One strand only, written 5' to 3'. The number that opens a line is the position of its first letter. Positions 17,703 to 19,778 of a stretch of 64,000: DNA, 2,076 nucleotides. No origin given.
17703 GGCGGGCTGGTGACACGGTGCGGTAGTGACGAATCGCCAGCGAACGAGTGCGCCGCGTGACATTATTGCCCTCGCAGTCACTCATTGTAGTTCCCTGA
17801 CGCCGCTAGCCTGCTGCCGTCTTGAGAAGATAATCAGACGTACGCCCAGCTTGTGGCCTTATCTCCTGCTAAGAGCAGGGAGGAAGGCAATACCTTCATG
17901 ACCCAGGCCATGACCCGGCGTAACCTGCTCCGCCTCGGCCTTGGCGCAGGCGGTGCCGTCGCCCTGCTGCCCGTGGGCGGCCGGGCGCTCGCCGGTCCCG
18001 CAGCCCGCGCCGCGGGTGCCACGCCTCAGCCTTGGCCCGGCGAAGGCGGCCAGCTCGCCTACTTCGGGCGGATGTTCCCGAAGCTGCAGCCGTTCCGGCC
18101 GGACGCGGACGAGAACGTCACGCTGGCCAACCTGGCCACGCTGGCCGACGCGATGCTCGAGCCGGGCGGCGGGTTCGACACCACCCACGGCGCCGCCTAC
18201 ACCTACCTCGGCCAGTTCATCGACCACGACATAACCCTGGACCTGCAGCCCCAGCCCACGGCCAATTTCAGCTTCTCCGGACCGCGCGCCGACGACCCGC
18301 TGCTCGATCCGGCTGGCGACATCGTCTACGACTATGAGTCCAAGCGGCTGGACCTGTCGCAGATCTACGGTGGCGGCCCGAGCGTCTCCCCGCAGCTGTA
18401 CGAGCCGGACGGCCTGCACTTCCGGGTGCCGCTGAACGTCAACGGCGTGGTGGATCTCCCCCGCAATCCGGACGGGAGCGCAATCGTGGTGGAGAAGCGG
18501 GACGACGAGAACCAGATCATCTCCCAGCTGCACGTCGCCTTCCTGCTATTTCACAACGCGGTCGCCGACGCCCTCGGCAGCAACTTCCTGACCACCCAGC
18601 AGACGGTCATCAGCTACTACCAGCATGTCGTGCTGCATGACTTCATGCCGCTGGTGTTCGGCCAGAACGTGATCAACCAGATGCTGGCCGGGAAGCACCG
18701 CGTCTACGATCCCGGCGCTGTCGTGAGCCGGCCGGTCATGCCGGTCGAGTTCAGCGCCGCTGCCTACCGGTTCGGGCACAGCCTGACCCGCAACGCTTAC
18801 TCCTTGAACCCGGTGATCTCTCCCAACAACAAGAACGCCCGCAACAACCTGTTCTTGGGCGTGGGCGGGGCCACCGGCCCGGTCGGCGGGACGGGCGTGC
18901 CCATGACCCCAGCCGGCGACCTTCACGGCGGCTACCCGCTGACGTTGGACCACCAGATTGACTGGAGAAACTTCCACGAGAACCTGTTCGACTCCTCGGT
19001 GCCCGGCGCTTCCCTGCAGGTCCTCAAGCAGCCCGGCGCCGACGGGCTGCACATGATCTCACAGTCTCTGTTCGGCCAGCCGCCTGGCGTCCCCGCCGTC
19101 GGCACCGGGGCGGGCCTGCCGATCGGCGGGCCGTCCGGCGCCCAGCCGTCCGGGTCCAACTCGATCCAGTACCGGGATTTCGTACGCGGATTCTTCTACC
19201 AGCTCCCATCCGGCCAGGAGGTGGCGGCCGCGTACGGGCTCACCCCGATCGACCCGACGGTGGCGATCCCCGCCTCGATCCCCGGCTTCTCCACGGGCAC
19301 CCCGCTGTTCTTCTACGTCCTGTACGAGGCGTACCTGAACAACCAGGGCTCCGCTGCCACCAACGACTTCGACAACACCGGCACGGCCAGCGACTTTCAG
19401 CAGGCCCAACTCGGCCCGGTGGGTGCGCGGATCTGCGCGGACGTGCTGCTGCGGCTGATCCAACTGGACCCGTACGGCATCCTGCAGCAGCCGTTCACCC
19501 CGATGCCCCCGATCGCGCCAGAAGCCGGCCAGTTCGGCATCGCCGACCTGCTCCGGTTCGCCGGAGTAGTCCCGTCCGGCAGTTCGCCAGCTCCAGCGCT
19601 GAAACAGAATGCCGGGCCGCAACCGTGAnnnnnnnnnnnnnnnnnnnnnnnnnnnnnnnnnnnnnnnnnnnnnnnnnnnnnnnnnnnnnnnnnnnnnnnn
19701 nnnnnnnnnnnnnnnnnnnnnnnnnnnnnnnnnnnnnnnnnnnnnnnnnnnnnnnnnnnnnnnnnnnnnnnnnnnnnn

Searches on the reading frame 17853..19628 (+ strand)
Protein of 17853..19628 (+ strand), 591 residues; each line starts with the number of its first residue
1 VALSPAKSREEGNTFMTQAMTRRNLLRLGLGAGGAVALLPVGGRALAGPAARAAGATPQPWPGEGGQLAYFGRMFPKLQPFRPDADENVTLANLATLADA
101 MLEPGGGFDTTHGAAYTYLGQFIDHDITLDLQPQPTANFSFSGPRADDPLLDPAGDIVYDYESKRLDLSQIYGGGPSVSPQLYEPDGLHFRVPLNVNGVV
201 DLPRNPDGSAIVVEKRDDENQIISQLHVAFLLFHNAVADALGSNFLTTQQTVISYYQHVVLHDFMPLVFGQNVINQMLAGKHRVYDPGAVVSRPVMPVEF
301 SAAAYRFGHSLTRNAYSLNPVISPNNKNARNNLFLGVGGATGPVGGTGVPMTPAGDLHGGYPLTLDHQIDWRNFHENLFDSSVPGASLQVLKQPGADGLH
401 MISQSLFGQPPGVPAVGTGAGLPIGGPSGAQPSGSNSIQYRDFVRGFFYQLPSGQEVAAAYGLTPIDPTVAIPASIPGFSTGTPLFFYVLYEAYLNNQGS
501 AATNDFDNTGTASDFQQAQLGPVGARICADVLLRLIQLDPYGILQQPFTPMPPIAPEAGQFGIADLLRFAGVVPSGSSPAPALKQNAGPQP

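Call 3: search_protein_families(library=pfam, proteins=[window:17853-19628:+], max_evalue=0.01)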
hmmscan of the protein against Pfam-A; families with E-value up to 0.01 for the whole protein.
window:17853-19628:+ (591 aa): 1 family
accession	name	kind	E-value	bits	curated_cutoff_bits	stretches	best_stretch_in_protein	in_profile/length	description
PF03098.20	An_peroxidase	-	9.4e-15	54.6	25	1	165-318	153-326/530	Animal haem peroxidase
